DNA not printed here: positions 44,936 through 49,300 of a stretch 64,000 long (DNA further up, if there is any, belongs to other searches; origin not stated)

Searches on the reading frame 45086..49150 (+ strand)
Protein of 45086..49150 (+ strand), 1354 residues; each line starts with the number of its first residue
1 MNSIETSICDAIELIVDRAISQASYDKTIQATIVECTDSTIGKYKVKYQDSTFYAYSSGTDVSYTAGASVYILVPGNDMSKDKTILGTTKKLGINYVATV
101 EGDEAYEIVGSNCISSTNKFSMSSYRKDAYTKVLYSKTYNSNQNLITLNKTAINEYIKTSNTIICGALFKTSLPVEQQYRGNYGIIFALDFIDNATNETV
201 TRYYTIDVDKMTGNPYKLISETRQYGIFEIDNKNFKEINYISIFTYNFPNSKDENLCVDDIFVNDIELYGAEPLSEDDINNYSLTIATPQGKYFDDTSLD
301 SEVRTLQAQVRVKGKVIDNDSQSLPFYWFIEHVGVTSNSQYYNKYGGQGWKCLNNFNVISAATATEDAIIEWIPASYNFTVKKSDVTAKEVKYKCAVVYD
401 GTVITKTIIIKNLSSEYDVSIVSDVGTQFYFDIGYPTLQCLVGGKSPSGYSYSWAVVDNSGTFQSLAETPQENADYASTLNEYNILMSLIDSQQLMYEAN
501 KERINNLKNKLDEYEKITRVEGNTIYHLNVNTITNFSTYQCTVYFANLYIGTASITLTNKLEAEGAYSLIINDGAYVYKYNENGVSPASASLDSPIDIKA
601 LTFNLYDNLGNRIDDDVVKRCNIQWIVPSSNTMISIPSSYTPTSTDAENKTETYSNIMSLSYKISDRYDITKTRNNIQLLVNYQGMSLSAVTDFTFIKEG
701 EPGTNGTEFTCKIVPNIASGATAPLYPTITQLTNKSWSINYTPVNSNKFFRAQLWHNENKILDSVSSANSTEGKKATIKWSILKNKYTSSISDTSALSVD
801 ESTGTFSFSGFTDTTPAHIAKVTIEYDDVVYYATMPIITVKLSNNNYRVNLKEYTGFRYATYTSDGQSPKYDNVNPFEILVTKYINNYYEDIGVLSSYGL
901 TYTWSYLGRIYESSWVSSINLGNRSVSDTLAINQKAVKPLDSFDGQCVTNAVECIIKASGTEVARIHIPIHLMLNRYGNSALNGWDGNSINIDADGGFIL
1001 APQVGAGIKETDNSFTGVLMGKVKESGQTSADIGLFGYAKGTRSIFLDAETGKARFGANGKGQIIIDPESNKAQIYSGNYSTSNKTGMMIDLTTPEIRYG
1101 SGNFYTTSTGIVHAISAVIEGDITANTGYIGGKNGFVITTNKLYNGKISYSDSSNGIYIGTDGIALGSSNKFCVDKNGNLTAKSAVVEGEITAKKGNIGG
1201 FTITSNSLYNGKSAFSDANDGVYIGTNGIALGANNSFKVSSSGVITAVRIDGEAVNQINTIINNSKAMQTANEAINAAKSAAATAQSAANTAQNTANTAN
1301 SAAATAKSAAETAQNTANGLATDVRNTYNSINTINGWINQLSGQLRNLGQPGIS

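Call 12: search_protein_families(library=phrogs, proteins=[window:45086-49150:+])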
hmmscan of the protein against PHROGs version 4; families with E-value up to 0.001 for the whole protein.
window:45086-49150:+ (1354 aa): 1 family
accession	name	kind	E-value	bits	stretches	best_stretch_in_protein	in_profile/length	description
phrog_13481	-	tail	5.4e-05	23.3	1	1254-1322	139-208/596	tail fiber protein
